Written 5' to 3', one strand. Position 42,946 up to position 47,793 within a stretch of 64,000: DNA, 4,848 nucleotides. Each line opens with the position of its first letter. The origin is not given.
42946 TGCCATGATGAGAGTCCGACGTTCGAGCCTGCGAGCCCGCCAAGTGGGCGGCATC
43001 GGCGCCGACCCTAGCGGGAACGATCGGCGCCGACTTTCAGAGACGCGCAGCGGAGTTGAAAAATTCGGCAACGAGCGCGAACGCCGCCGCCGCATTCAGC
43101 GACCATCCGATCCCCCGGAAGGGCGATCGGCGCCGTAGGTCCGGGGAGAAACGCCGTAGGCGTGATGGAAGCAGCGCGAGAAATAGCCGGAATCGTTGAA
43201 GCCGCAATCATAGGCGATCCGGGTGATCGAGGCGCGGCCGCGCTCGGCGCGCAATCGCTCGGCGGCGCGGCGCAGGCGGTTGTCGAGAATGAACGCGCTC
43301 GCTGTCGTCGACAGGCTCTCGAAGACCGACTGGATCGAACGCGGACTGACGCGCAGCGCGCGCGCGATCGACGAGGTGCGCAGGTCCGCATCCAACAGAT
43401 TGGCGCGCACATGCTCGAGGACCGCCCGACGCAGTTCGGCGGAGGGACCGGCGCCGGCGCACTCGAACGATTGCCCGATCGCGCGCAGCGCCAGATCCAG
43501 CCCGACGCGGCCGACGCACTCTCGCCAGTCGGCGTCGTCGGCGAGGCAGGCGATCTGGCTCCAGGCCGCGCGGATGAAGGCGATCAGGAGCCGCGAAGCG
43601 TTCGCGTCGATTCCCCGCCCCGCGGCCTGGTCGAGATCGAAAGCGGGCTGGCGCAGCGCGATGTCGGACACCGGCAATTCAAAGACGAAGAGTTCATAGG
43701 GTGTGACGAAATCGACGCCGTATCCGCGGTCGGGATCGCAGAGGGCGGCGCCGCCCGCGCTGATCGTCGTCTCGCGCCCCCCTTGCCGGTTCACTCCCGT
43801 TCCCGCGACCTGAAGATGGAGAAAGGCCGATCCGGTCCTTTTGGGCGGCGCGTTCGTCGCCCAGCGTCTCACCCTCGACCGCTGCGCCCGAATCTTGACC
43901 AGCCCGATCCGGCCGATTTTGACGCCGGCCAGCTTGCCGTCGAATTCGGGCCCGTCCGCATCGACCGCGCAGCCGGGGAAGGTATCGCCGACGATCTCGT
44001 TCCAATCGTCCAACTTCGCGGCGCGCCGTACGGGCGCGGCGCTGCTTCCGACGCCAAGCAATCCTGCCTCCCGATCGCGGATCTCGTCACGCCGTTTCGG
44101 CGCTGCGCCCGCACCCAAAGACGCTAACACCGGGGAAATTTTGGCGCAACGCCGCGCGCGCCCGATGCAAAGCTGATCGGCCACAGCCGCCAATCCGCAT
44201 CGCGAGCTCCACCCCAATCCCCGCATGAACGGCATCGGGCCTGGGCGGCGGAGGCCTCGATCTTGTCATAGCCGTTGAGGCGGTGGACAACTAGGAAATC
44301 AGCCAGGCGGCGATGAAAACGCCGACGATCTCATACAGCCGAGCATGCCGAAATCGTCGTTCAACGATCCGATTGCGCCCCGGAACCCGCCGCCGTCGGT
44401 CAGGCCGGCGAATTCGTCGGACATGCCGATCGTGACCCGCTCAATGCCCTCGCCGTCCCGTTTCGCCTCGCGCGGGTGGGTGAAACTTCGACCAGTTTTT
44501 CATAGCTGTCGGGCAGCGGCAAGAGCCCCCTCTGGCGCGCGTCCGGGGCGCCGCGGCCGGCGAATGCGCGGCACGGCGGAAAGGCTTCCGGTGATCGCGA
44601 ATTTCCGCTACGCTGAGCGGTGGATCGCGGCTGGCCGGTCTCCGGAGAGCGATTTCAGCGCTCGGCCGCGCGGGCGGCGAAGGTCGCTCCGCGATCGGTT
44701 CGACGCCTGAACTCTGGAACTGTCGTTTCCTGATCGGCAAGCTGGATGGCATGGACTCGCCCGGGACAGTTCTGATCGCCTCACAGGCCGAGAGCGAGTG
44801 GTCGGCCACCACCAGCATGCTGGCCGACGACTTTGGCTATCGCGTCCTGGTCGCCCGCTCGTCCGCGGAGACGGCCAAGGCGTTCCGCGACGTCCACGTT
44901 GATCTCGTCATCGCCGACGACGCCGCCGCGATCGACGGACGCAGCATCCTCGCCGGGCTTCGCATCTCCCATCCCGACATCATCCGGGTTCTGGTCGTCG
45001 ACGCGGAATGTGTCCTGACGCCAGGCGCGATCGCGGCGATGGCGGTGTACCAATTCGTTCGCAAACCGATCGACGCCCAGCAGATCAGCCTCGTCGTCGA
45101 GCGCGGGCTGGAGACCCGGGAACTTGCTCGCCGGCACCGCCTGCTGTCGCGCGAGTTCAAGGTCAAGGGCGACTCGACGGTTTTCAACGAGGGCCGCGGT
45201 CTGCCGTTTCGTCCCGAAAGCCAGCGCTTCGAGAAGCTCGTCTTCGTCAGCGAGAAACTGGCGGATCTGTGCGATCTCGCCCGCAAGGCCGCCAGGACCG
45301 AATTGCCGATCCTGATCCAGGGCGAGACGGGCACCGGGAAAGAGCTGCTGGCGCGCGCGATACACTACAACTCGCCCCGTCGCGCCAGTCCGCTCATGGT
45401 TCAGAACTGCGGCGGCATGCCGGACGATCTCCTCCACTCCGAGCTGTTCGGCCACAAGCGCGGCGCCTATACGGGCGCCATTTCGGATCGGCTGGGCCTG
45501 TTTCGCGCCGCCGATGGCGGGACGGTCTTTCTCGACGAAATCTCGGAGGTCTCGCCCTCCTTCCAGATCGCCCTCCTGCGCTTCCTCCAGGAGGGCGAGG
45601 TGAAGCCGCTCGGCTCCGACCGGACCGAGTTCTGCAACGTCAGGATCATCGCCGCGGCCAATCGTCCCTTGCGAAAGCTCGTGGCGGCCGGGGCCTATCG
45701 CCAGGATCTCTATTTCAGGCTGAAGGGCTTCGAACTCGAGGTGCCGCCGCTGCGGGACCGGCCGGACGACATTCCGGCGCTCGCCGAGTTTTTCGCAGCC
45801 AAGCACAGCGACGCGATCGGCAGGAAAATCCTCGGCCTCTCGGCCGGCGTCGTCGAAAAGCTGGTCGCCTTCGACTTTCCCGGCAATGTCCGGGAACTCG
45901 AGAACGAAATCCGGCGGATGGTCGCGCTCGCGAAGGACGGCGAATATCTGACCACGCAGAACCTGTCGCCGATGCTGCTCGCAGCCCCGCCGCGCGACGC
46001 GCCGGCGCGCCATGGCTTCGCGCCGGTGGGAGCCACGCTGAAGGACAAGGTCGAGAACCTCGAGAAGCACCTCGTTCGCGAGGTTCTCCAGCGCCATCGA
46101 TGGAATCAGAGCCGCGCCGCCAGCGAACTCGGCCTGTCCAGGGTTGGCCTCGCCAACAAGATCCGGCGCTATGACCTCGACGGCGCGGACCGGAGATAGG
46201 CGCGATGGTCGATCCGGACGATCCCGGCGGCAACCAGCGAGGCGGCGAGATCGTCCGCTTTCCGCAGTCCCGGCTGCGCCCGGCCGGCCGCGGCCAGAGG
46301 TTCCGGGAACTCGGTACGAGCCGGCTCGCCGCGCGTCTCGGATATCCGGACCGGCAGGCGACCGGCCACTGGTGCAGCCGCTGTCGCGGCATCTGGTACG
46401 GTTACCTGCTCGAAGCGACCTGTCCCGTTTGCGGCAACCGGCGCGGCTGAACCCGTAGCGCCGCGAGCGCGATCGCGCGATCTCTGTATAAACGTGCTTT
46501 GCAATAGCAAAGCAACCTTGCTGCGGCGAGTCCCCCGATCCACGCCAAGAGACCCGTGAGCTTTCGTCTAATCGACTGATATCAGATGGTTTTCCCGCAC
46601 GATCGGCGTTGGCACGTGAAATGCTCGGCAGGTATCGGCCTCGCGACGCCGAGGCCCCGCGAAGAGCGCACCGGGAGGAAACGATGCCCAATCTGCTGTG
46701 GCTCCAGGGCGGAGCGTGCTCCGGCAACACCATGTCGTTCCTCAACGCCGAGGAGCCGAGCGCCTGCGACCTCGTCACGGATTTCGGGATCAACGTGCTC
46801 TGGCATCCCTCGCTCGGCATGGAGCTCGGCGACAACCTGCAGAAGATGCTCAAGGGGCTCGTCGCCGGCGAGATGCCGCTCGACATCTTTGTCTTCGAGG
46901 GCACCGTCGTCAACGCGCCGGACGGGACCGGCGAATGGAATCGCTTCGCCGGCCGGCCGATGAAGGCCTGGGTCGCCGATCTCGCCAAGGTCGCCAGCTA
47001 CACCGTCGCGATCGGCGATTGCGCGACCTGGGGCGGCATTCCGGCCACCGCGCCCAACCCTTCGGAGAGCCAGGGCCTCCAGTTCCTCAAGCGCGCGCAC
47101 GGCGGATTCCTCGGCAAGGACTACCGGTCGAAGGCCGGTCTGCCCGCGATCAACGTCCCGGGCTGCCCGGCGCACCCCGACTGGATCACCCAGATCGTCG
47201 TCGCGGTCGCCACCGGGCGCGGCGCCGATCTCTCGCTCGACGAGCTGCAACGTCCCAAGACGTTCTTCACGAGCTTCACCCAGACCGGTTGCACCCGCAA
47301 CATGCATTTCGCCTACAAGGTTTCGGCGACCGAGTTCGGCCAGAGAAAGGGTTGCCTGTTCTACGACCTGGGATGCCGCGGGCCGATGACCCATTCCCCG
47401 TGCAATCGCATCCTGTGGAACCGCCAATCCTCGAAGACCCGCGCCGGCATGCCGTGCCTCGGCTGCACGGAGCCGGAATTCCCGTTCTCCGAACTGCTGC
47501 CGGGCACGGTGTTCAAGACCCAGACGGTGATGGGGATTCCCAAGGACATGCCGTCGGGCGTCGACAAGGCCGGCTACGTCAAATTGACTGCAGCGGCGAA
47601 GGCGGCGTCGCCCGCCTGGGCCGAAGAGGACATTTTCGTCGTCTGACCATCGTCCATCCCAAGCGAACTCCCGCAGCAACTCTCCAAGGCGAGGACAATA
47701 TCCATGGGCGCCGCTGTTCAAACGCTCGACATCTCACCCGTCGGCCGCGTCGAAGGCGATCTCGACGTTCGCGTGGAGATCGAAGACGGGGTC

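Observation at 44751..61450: Self-contained sigma-54-controlled Huc/cyanobacterial-type (group 2a-like) [NiFe]-hydrogenase locus with many unassigned partner genes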

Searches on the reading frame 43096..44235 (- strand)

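Call 22: search_protein_families(library=pfam, proteins=[window:43096-44235:-], max_evalue=0.001)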
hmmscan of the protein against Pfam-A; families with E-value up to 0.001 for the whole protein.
window:43096-44235:- (379 aa): 3 families
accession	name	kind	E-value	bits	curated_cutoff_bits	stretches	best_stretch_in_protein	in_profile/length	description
PF12833.13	HTH_18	-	1.8e-18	67.1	33.6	1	290-367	1-77/80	Helix-turn-helix domain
PF14525.12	AraC_binding_2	-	3.7e-13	50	27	1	78-239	1-158/173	AraC-binding-like domain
PF00165.29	HTH_AraC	-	1.2e-08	35.3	26.6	1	336-366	10-39/42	Bacterial regulatory helix-turn-helix proteins, AraC family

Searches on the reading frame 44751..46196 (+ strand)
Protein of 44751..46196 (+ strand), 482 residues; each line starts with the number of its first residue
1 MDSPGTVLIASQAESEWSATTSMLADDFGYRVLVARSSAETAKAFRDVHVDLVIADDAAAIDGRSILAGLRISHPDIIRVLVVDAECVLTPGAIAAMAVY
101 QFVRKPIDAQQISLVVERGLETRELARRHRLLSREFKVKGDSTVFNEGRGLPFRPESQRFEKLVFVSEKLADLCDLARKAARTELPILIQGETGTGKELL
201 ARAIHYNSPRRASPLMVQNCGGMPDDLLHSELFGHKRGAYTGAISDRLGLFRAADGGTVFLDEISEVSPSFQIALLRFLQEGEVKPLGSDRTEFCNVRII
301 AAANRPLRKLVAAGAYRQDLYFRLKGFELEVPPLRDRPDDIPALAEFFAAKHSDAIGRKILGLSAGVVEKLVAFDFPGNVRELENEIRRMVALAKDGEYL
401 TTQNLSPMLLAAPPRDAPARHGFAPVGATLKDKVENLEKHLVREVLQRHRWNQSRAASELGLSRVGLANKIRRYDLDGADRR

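Call 8: search_protein_families(library=pfam, proteins=[window:44751-46196:+], max_evalue=0.01)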
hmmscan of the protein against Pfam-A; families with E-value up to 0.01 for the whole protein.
window:44751-46196:+ (482 aa): 9 families
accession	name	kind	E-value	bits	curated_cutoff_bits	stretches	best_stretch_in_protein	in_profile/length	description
PF00158.32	Sigma54_activat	-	2.6e-60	203.4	20.2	1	165-329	3-167/168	Sigma-54 interaction domain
PF14532.12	Sigma54_activ_2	-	1.1e-19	71.5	25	1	173-334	10-138/138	Sigma-54 interaction domain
PF25601.1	AAA_lid_14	-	3.2e-19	69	27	1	335-418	1-83/87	AAA+ ATPase lid domain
PF02954.25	HTH_8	-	2.7e-13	49.8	22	1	434-474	2-42/42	Bacterial regulatory protein, Fis family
PF07728.20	AAA_5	-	7.7e-07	29.6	22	1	187-306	2-124/139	AAA domain (dynein-related subfamily)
PF18024.7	HTH_50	-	2.7e-06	27.4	27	1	428-476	2-49/50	Helix-turn-helix domain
PF07724.20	AAA_2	-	7.6e-05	23.3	27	1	186-310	5-130/166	AAA domain (Cdc48 subfamily)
PF00004.35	AAA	-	0.0034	18.3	21.2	1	187-306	1-111/131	ATPase family associated with various cellular activities (AAA)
PF00072.30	Response_reg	-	0.0036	17.9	30.2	1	17-114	11-108/111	Response regulator receiver domain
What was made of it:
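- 44751..46199 (+): g01: sigma-54-dependent (NtrC/HoxA-type) activator, 482 aa, with a degenerate N-terminal receiver domain. Pfam Sigma54_activat 2.6e-60, AAA_lid_14 and HTH_8; Response_reg scores only 17.9 bits, below its cut-off (call 8).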

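Call 23: search_protein_families(library=ncbifam, proteins=[window:44751-46196:+], max_evalue=0.01)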
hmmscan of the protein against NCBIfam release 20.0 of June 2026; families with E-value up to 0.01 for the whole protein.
window:44751-46196:+ (482 aa): 32 families (the best 25 are shown)
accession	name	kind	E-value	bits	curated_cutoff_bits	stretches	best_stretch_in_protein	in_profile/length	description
NF008469.0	PRK11361.1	equivalog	4.6e-94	315.7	714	1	7-480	7-460/461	acetoacetate metabolism transcriptional regulator AtoC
NF003451.0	PRK05022.1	equivalog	1.1e-91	308.1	476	1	158-476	187-510/512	nitric oxide reductase transcriptional regulator NorR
TIGR01817.1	nifA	equivalog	1.5e-88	297.9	528.85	1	159-476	194-529/534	nif-specific transcriptional activator NifA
NF038308.1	RNA_repair_RtcR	equivalog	1.9e-81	274.5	650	1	174-473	193-515/530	RNA repair transcriptional activator RtcR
NF050807.1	TransRegFlbDCaul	equivalog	2.2e-79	267.4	750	1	161-479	118-443/454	sigma-54-dependent transcriptional regulator FlbD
TIGR02915.1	PEP_resp_reg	equivalog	2.9e-79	267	502.6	1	50-476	46-444/445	PEP-CTERM-box response regulator transcription factor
NF041552.1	TF_PrdR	equivalog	2.5e-78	263.8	795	1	157-475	263-577/577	sigma-54 dependent transcriptional regulator PrdR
TIGR01818.1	ntrC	equivalog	4.8e-77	259.7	558.6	2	179-472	152-461/463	nitrogen regulation protein NR(I)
NF011695.0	PRK15115.1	equivalog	1.2e-76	258.3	763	2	161-480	135-442/445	two-component system response regulator GlrR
NF041906.1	V4R_TF_MobR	exception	6.7e-76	255.9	999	1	168-473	239-543/544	phenol degradation transcriptional regulator MobR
NF008085.0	PRK10820.1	equivalog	2.6e-74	250.7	576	1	157-477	200-513/520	transcriptional regulator TyrR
NF007689.0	PRK10365.1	equivalog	4.5e-74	249.8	760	1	179-473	157-441/441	sigma-54-dependent response regulator transcription factor ZraR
TIGR02974.1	phageshock_pspF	equivalog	1.9e-69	234.5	443.55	2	167-407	5-247/336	phage shock protein operon transcriptional activator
NF011958.0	PRK15429.1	equivalog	5.1e-68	230.3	830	1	160-477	378-687/692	formate hydrogenlyase transcriptional activator FlhA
NF051870.1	NAssimRespRegNtrX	equivalog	5e-67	226.7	600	1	23-473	19-449/452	nitrogen assimilation response regulator NtrX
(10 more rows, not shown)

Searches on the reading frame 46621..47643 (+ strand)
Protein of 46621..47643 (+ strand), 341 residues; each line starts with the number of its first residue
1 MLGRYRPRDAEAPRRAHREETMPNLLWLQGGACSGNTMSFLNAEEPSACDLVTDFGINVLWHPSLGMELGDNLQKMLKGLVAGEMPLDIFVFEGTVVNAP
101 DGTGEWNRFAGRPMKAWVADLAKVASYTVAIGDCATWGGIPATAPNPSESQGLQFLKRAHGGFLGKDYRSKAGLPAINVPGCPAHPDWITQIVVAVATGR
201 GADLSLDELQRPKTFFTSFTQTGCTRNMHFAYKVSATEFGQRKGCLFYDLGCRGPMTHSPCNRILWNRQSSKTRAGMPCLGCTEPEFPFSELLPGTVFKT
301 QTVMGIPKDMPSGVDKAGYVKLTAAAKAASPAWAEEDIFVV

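Call 8: search_protein_families(library=pfam, proteins=[window:46621-47643:+], max_evalue=0.01)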
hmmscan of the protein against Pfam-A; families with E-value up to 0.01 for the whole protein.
window:46621-47643:+ (341 aa): 2 families
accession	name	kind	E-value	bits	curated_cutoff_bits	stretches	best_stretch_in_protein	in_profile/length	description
PF01058.29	Oxidored_q6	-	1.1e-27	96.7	27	1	33-195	1-127/128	NADH ubiquinone oxidoreductase, 20 Kd subunit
PF14720.11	NiFe_hyd_SSU_C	-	2.3e-23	82.8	27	1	219-289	4-74/80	NiFe/NiFeSe hydrogenase small subunit C-terminal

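Call 11: search_solved_structures(query=window:46684-47643:+, max_evalue=0.00001, show_alignments=1)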
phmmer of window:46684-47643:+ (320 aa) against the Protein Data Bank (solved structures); distinct sequences matched with E-value up to 0.00001: 43.
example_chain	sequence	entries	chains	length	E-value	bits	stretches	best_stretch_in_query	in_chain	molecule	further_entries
7uur_D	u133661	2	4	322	1e-155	521.1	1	3-320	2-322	Hydrogenase-2, small subunit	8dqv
7utd_B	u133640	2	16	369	1.5e-155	520.6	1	3-320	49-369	Hydrogenase-2, small subunit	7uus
1yq9_A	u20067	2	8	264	3.3e-34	121.7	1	2-266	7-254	Periplasmic [NiFe] hydrogenase small subunit | PERIPLASMIC HYDROGENASE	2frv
1e3d_A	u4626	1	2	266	4.6e-34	121.2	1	2-266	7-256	[NiFe] hydrogenase small subunit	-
1yqw_A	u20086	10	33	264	1.9e-33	119.2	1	2-266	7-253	Periplasmic [NiFe] hydrogenase small subunit | HYDROGENASE (NIFE) SMALL SUBUNIT HYDA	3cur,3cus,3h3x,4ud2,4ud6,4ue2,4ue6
4upe_A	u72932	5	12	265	1.9e-33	119.2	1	2-266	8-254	NIFE-HYDROGENASE SMALL SUBUNIT | HYDROGENASE (NIFE) SMALL SUBUNIT HYDA | PERIPLASMIC [NIFE] HYDROGENASE SMALL SUBUNIT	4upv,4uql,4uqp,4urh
1frv_A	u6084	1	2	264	2.2e-33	119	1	2-266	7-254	HYDROGENASE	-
4ucq_A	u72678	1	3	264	2.6e-33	118.7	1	2-266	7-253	HYDROGENASE (NIFE) SMALL SUBUNIT HYDA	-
1frf_S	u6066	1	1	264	2.7e-33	118.7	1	2-266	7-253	[NI-FE] HYDROGENASE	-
4ucx_A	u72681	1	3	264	3.4e-33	118.4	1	2-266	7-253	HYDROGENASE (NIFE) SMALL SUBUNIT HYDA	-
4ucw_A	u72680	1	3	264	4.9e-33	117.8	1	2-266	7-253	HYDROGENASE (NIFE) SMALL SUBUNIT HYDA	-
1yrq_A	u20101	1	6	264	9.3e-33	116.9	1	2-266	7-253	Periplasmic [NiFe] hydrogenase small subunit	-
5aa5_A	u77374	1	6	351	4.4e-31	111.4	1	3-278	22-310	NIFE-HYDROGENASE SMALL SUBUNIT, HOFK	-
4u9h_S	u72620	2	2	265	9e-31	110.4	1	2-266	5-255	Periplasmic [NiFe] hydrogenase small subunit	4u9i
8w6x_S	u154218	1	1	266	9.1e-31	110.4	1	2-266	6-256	Periplasmic [NiFe] hydrogenase small subunit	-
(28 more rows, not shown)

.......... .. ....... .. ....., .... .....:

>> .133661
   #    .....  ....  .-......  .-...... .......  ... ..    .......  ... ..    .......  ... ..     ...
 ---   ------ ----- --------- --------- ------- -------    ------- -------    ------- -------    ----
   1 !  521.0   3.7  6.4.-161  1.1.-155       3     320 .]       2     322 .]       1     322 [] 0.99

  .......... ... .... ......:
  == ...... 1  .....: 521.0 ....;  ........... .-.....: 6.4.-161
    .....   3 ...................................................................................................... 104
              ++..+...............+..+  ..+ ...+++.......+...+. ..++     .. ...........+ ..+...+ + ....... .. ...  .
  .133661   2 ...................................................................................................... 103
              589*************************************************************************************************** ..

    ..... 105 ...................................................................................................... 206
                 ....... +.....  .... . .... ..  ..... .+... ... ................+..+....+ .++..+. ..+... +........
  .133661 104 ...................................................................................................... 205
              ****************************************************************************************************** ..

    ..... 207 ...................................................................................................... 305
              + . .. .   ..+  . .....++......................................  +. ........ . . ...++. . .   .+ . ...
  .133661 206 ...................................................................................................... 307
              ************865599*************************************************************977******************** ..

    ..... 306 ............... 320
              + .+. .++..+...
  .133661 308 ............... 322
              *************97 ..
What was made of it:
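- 46684..47646 (+): hucS: group 2a small subunit, 320 aa, no Tat signal, Huc-type C-terminal extension. 521 bits against M. smegmatis HucS, end to end (call 11).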

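Call 23: search_protein_families(library=ncbifam, proteins=[window:46684-47643:+], max_evalue=0.01)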
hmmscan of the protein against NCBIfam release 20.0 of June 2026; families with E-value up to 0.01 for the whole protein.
window:46684-47643:+ (320 aa): 6 families
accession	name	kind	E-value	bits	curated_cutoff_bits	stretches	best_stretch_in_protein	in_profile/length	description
NF045520.1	H2_NiFeSe_small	exception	4.2e-39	134.8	470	1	2-267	40-305/314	NiFeSe hydrogenase small subunit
TIGR00391.1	hydA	subfamily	1.4e-34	119.8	179.5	1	4-288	53-322/365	hydrogenase small subunit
NF007779.0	PRK10468.1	equivalog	3.1e-27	95.5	659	1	2-269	49-303/372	hydrogenase 2 small subunit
TIGR03294.1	FrhG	equivalog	0.0024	17.7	245.5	1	97-179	71-144/228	coenzyme F420 hydrogenase subunit gamma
NF040831.1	sulfhyd_ShyD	equivalog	0.0036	16.9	460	0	102-178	72-150/240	NAD(P)-dependent hydrogenase/sulfhydrogenase 2 subunit delta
NF045875.1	F420_non_VhuG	exception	0.0041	16.4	450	0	158-187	146-179/286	F420-non-reducing hydrogenase subunit VhuG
